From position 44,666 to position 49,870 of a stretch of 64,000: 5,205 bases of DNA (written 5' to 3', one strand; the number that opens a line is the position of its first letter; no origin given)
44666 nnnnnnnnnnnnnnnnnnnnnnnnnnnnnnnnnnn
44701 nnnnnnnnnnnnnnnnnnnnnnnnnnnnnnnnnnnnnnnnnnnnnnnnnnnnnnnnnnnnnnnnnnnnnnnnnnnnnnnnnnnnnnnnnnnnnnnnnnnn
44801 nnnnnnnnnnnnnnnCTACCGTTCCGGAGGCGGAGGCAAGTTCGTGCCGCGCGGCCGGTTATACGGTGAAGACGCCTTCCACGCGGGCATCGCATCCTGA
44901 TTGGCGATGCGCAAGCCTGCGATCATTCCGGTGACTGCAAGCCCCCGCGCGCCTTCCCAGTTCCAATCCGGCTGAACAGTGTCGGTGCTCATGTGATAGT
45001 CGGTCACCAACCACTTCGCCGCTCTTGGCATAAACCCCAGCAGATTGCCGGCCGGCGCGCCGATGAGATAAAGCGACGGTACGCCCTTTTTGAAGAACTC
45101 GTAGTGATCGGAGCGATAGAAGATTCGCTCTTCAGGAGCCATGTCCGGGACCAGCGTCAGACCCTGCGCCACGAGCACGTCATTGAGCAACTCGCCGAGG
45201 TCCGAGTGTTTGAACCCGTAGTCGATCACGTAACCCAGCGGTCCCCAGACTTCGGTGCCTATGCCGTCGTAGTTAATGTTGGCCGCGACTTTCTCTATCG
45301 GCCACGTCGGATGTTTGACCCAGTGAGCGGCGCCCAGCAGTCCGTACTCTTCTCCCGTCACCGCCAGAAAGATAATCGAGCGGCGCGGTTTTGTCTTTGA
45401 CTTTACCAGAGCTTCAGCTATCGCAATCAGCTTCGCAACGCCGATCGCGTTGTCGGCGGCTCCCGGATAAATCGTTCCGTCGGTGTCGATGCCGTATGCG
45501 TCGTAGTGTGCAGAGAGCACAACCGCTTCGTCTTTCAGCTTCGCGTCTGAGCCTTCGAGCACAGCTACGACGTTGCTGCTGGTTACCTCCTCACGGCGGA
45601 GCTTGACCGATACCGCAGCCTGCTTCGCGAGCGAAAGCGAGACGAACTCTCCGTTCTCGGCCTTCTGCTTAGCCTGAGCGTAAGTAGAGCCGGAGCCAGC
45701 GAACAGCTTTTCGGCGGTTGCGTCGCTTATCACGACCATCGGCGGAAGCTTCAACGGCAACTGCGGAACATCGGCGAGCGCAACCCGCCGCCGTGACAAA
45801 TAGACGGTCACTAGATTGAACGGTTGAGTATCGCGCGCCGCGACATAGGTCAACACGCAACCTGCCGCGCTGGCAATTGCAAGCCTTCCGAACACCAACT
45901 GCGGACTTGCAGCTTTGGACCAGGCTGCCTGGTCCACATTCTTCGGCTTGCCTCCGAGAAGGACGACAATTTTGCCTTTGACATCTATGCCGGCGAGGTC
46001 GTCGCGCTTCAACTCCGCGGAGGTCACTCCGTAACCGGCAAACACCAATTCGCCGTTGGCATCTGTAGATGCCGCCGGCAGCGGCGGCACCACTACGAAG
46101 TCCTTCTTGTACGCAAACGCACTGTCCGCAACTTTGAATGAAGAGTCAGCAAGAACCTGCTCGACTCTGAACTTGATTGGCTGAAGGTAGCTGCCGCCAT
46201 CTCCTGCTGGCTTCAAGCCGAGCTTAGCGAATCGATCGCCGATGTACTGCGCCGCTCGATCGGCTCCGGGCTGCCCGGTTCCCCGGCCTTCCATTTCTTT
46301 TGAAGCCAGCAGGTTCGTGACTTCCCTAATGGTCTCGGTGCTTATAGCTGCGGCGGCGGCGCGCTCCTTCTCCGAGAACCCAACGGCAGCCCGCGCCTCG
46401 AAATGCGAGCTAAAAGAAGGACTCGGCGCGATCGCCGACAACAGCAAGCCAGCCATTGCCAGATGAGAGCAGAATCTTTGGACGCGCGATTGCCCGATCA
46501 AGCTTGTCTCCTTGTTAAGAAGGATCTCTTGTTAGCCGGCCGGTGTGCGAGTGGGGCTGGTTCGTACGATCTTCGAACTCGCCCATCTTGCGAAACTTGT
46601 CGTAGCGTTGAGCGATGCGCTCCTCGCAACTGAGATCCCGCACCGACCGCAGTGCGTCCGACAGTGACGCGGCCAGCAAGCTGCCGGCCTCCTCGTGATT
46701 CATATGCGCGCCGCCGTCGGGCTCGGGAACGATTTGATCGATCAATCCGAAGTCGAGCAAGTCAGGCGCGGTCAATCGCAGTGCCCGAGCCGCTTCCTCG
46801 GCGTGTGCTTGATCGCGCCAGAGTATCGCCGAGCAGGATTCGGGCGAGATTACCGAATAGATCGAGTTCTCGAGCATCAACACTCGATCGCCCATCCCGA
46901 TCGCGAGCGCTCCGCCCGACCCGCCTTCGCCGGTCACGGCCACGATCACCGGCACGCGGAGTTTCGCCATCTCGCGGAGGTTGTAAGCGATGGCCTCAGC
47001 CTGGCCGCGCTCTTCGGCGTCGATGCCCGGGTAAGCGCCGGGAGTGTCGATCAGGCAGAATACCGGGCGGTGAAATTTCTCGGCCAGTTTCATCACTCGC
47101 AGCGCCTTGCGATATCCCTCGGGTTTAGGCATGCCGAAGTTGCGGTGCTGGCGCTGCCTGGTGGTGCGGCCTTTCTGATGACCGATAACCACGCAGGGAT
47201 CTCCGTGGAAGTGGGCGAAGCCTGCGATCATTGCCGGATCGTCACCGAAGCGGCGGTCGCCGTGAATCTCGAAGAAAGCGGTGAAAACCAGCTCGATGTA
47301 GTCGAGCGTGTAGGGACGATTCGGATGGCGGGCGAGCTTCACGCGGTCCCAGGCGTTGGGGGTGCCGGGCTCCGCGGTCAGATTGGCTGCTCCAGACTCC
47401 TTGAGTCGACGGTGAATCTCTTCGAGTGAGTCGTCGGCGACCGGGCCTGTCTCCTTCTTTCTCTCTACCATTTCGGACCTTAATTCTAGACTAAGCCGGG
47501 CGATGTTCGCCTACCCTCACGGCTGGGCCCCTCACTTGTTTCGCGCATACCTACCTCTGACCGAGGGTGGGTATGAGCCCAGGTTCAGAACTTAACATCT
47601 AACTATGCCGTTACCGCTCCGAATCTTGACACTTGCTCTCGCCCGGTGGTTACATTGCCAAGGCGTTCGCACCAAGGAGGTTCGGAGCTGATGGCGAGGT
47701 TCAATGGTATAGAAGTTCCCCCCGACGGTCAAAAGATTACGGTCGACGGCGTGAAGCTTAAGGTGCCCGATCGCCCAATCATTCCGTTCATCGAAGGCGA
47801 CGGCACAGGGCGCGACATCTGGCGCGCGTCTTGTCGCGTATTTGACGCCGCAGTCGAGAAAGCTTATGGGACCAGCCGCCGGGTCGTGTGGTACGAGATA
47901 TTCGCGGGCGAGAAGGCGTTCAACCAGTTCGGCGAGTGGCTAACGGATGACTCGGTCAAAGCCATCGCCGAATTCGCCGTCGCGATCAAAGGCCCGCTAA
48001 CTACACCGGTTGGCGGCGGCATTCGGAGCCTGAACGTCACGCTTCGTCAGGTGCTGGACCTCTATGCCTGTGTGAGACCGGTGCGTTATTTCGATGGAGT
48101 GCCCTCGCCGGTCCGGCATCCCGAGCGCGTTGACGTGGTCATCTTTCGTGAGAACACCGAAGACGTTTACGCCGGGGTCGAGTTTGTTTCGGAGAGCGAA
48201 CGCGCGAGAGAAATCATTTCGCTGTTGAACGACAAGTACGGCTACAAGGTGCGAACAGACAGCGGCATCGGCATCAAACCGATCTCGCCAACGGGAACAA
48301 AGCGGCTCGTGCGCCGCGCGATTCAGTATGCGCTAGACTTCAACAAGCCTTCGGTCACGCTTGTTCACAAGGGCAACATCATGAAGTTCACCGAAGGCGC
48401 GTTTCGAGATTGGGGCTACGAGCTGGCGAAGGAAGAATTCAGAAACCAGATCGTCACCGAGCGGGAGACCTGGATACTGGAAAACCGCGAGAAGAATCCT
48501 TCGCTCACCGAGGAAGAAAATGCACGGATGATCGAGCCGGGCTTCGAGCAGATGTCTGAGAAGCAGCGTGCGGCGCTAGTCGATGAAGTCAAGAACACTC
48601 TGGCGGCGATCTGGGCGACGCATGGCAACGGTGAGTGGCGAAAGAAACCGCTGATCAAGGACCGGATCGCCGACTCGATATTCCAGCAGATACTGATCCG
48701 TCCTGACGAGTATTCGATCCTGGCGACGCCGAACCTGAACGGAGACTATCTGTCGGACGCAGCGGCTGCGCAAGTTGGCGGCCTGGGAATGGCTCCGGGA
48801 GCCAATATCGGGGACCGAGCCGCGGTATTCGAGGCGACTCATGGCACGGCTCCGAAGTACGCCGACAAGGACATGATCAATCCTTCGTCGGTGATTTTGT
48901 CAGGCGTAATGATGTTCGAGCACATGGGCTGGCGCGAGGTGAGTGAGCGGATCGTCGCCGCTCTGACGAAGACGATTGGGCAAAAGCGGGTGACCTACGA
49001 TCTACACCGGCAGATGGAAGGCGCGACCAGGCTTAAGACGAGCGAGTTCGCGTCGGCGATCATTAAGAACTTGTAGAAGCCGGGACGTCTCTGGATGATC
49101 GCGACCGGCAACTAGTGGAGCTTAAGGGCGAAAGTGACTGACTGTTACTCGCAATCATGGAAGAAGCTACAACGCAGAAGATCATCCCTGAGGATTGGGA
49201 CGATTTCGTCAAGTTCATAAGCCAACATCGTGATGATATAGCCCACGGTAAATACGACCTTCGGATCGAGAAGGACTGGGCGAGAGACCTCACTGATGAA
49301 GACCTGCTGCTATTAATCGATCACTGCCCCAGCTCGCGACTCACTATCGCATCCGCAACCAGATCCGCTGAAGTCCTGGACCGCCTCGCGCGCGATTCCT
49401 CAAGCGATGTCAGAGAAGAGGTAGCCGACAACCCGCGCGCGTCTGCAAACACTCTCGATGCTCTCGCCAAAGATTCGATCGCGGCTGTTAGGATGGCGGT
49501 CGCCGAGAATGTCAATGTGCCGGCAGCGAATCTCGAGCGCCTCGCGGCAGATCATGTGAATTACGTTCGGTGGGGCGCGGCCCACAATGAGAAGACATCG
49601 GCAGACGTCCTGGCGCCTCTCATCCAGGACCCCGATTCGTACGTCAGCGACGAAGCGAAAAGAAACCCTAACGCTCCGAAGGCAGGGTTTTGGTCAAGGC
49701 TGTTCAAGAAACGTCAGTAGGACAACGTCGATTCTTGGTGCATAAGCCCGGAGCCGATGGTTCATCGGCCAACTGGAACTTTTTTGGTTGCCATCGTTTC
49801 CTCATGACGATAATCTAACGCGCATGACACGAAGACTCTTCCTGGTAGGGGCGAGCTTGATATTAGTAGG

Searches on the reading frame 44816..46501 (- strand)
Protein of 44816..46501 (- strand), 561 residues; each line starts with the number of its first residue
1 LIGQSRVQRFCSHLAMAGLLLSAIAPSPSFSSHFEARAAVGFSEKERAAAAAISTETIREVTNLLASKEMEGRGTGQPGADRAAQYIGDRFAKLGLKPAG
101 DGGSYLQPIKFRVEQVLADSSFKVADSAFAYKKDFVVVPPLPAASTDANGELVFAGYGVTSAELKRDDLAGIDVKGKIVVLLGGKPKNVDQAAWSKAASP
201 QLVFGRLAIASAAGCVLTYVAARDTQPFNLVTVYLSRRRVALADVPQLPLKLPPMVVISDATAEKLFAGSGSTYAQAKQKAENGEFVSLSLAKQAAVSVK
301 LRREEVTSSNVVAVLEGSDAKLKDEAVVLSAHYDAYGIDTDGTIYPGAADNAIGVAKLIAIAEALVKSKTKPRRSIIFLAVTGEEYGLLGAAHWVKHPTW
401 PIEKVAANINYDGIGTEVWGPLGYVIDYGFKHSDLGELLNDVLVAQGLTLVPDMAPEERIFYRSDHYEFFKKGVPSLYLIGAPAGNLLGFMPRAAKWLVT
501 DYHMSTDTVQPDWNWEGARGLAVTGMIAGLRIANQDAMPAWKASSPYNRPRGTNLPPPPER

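Call 36: search_protein_families(library=pfam, proteins=[window:44816-46501:-], max_evalue=0.001)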
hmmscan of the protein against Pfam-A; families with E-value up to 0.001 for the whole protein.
window:44816-46501:- (561 aa): 2 families
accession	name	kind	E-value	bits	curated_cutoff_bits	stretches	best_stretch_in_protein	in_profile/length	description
PF04389.22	Peptidase_M28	-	3.3e-40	138.3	21.3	1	310-514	1-180/193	Peptidase family M28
PF01546.33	Peptidase_M20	-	0.00011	22.7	24.6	1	341-405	25-92/206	Peptidase family M20/M25/M40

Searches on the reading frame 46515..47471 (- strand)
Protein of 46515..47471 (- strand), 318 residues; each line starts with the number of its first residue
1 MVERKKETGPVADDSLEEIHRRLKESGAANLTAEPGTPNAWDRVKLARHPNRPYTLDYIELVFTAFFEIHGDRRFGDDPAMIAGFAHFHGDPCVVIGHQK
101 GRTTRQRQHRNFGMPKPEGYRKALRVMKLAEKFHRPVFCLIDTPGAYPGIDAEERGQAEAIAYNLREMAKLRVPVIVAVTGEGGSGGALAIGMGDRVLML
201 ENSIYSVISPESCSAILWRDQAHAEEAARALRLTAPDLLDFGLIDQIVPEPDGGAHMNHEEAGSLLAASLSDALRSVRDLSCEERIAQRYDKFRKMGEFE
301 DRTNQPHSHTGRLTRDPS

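Call 36: search_protein_families(library=pfam, proteins=[window:46515-47471:-], max_evalue=0.001)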
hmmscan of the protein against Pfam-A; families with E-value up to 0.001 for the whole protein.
window:46515-47471:- (318 aa): 3 families
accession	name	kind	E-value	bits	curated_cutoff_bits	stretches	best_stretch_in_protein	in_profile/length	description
PF03255.19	ACCA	-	1.8e-127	425.3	23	1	37-297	50-310/310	Acetyl co-enzyme A carboxylase carboxyltransferase-like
PF01039.27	Carboxyl_trans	-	1.8e-18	66.9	22.3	1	79-230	282-429/493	Carboxyl transferase domain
PF00378.25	ECH_1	-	0.00076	19.3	27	0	155-252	71-177/251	Enoyl-CoA hydratase/isomerase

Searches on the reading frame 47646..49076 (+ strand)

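Call 36: search_protein_families(library=pfam, proteins=[window:47646-49076:+], max_evalue=0.001)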
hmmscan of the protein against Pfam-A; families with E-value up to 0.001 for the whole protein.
window:47646-49076:+ (476 aa): 1 family
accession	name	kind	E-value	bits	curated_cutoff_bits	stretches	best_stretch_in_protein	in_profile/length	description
PF00180.25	Iso_dh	-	2e-85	287.6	27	1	46-472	2-348/348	Isocitrate/isopropylmalate dehydrogenase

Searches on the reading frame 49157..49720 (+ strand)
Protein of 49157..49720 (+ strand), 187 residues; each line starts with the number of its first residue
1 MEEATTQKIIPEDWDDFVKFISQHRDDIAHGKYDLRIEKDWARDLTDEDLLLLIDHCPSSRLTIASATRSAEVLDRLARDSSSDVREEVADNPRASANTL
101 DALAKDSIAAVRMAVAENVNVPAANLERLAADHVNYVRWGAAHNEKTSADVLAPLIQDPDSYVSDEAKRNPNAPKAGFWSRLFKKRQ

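Call 36: search_protein_families(library=pfam, proteins=[window:49157-49720:+], max_evalue=0.001)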
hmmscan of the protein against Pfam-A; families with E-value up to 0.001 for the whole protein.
window:49157-49720:+ (187 aa): 1 family
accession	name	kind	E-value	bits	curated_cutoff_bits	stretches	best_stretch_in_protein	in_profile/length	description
PF01816.23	LRV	-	7.4e-09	35.9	21.6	0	110-132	2-24/26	Leucine rich repeat variant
